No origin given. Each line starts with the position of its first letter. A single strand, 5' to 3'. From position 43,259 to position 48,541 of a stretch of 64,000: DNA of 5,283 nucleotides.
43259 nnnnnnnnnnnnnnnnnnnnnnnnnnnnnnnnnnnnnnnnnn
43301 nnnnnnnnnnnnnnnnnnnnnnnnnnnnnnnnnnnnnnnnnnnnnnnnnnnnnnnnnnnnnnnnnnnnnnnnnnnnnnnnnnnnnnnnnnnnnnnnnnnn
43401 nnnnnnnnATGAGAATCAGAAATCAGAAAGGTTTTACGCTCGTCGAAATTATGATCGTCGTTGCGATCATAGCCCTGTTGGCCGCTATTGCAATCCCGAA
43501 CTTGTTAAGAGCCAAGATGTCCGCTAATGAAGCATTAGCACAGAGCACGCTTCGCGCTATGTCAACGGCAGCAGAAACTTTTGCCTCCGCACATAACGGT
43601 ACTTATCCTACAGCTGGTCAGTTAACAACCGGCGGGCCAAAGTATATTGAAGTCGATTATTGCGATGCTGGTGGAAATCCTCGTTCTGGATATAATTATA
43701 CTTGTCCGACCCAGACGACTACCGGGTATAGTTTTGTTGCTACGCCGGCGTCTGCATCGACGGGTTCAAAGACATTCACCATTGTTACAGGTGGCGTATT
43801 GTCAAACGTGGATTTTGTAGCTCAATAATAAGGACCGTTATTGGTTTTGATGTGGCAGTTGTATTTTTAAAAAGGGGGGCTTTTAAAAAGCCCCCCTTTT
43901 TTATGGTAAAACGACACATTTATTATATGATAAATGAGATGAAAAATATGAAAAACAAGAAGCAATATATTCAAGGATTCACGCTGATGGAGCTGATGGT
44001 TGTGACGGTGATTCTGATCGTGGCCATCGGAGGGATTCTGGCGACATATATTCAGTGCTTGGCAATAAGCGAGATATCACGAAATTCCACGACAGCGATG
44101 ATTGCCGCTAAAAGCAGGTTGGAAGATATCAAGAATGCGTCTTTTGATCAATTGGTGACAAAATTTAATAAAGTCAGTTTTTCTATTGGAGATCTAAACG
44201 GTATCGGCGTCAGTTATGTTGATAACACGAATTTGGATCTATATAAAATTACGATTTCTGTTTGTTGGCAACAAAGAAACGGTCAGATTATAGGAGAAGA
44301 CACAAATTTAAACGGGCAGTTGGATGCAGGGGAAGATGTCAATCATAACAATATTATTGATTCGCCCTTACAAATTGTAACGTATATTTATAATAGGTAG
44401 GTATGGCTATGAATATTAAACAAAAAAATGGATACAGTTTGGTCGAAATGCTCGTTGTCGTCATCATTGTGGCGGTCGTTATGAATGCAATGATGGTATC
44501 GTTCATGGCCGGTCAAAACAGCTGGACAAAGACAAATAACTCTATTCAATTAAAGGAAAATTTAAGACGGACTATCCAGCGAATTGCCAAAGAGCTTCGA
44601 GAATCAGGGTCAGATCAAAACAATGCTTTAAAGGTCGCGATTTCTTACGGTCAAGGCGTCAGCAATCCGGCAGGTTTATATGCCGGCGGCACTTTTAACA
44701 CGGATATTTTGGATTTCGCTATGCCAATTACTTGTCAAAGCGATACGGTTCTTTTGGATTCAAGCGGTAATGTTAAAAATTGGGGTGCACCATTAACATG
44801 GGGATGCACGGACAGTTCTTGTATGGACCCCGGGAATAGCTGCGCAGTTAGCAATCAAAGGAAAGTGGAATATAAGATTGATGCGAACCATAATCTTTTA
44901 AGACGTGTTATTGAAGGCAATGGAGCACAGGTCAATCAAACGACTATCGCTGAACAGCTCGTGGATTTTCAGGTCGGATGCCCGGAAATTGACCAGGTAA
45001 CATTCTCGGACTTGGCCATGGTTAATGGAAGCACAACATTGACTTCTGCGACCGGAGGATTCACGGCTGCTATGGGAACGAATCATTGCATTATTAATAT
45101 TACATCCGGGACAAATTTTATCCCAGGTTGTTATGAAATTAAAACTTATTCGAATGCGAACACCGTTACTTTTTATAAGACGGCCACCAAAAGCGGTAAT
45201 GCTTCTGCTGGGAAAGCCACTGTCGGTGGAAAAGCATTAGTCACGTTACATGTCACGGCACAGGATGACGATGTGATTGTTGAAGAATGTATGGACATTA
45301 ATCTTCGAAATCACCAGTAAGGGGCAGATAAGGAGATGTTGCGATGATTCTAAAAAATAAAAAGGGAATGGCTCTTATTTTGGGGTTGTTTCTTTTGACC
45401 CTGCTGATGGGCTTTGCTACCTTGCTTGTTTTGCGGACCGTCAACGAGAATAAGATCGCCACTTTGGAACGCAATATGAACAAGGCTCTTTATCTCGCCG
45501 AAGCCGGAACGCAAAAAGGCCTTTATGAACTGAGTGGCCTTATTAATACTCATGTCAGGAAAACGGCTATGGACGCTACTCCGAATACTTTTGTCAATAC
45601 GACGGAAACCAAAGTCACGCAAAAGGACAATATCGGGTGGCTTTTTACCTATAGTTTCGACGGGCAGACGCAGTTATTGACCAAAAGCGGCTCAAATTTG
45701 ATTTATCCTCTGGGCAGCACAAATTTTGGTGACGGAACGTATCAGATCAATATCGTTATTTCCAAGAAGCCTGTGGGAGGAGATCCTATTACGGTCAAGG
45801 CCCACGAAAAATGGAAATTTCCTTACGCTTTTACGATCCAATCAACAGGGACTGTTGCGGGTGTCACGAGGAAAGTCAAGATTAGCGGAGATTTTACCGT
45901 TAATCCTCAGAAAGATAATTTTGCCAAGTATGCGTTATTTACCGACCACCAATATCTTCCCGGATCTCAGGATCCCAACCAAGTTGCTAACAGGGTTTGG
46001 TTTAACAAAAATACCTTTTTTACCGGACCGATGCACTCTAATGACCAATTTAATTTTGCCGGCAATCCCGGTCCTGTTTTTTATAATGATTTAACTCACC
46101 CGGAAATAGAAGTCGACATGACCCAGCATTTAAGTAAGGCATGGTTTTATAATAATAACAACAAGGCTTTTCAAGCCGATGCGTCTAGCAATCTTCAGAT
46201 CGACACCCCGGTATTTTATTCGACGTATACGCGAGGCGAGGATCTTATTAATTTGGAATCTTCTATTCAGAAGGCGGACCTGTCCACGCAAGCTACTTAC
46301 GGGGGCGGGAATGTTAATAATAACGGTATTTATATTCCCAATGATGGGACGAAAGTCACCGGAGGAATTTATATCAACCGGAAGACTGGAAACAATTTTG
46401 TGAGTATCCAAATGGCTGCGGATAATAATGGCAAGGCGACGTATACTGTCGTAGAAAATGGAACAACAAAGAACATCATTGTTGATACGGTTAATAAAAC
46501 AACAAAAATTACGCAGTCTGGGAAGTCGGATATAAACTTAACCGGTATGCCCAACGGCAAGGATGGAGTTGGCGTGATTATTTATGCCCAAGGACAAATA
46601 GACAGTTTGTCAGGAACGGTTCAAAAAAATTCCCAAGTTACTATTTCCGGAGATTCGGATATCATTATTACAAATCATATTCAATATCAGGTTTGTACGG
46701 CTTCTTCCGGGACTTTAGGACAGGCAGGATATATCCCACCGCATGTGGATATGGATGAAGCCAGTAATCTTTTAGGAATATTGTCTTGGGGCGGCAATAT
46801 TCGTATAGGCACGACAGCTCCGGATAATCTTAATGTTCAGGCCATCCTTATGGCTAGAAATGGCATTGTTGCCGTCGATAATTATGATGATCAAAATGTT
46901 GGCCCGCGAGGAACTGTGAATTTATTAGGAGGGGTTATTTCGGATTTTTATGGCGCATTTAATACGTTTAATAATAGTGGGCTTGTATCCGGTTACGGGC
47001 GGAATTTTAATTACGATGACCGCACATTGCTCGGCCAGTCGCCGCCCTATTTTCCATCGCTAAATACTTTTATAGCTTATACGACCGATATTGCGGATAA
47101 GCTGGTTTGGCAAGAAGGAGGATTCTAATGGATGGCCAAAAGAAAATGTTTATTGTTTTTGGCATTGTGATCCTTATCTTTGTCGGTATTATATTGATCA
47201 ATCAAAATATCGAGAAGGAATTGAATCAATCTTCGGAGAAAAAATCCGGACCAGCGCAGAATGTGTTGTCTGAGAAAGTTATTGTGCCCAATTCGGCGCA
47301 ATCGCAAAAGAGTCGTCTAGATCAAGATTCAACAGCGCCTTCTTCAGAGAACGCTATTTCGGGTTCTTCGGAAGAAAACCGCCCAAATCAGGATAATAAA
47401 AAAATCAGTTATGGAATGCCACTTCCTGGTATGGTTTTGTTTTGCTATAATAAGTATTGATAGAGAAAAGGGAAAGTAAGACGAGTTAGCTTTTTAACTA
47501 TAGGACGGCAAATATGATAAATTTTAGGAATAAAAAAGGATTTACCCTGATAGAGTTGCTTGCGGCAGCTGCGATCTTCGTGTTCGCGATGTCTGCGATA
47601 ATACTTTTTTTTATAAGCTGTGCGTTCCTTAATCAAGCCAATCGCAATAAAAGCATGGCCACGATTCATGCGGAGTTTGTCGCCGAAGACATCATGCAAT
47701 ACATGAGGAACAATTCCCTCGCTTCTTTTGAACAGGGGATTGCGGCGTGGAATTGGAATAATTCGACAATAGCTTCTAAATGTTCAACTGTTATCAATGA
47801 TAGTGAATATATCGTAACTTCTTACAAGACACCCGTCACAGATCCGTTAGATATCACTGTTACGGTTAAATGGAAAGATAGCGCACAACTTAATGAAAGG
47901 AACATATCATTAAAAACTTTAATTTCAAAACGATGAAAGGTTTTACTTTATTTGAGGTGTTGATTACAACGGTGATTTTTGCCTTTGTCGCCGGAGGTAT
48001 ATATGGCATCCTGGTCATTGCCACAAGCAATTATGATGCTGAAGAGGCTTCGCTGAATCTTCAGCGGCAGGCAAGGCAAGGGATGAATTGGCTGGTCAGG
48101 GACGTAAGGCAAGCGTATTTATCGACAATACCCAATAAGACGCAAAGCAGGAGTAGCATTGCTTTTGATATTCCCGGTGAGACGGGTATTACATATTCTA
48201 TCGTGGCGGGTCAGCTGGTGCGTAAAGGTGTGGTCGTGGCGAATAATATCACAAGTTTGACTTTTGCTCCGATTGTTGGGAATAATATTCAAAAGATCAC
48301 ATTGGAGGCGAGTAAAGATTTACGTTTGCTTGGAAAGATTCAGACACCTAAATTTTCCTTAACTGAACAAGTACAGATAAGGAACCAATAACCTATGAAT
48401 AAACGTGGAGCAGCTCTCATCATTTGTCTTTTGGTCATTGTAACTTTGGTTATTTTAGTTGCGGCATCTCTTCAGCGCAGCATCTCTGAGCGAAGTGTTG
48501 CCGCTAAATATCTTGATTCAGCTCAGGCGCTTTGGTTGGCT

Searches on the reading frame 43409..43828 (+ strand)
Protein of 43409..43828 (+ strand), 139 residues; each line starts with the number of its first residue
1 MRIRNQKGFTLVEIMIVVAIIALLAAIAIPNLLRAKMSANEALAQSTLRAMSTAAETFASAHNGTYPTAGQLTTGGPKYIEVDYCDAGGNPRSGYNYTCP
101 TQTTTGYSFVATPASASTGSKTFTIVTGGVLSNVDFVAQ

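Call 4: search_protein_families(library=pfam, proteins=[window:43409-43828:+], max_evalue=0.01)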
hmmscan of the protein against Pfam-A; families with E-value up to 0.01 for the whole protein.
window:43409-43828:+ (139 aa): 2 families
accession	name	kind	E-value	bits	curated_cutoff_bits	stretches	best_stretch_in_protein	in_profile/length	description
PF07963.17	N_methyl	-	3.6e-10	39.4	21.2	1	4-29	2-27/27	Prokaryotic N-terminal methylation motif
PF16732.10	ComP_DUS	-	0.0069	17.7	27.3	0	39-119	10-80/87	Type IV minor pilin ComP, DNA uptake sequence receptor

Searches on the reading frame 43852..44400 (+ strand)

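Call 5: search_protein_families(library=pfam, proteins=[window:43852-44400:+], max_evalue=0.001)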
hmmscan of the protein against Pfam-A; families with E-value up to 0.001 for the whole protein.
window:43852-44400:+ (182 aa): 1 family
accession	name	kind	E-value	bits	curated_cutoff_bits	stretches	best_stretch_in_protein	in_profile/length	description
PF07963.17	N_methyl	-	3.4e-05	23.7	21.2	1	41-63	5-27/27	Prokaryotic N-terminal methylation motif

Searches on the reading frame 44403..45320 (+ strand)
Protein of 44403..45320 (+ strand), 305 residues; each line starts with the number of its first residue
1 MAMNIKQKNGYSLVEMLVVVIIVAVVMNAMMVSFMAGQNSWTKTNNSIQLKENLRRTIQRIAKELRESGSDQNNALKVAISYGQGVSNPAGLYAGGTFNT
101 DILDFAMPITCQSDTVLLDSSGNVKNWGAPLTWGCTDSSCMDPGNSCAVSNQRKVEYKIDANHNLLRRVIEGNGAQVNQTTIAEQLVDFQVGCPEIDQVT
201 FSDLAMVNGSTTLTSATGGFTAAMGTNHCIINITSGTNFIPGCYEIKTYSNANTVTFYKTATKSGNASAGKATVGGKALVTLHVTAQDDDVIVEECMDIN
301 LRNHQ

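Call 5: search_protein_families(library=pfam, proteins=[window:44403-45320:+], max_evalue=0.001)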
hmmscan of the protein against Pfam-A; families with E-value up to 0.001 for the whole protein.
window:44403-45320:+ (305 aa): 1 family
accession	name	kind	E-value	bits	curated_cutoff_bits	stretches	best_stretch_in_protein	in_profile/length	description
PF07963.17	N_methyl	-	2.4e-05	24.2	21.2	1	6-27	2-23/27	Prokaryotic N-terminal methylation motif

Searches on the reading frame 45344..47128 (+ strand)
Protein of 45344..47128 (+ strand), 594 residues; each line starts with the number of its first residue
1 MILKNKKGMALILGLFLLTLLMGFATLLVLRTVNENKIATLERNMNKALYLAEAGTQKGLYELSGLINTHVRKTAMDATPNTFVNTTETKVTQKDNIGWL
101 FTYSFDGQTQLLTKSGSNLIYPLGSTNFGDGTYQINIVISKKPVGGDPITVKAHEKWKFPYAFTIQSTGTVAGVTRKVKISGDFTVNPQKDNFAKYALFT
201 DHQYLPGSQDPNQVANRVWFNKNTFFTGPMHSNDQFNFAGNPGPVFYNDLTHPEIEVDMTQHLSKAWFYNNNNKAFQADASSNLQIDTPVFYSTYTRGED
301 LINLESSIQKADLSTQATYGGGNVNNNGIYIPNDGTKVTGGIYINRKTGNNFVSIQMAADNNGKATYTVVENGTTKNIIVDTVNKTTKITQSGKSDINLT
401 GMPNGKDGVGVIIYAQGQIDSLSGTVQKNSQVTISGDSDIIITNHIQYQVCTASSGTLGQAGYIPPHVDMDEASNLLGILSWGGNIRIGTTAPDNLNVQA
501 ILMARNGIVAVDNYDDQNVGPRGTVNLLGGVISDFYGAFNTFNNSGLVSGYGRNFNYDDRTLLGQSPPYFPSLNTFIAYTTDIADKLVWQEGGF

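Call 5: search_protein_families(library=pfam, proteins=[window:45344-47128:+], max_evalue=0.001)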
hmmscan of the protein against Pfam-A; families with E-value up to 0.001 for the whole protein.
window:45344-47128:+ (594 aa): 2 families
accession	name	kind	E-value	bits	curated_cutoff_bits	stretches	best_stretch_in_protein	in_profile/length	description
PF16241.10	DUF4900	-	3e-09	37.5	29.4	1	162-242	5-78/89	Domain of unknown function (DUF4900)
PF14341.11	PilX_N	-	0.00072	19.9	25.5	0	7-55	1-49/51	PilX N-terminal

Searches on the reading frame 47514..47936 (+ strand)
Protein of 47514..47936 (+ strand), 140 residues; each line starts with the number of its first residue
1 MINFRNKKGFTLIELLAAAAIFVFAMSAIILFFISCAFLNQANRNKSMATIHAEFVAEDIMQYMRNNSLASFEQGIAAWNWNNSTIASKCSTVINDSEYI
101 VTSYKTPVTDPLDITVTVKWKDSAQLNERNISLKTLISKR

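Call 5: search_protein_families(library=pfam, proteins=[window:47514-47936:+], max_evalue=0.001)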
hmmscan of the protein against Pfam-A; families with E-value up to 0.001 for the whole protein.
window:47514-47936:+ (140 aa): 1 family
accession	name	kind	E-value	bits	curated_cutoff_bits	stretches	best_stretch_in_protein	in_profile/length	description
PF07963.17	N_methyl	-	3.8e-07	29.8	21.2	1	5-29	2-26/27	Prokaryotic N-terminal methylation motif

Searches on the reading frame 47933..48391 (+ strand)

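Call 5: search_protein_families(library=pfam, proteins=[window:47933-48391:+], max_evalue=0.001)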
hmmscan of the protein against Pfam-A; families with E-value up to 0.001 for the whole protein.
window:47933-48391:+ (152 aa): 1 family
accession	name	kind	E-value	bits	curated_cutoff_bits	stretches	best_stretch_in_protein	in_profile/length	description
PF07963.17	N_methyl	-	5e-06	26.3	21.2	1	2-24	5-27/27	Prokaryotic N-terminal methylation motif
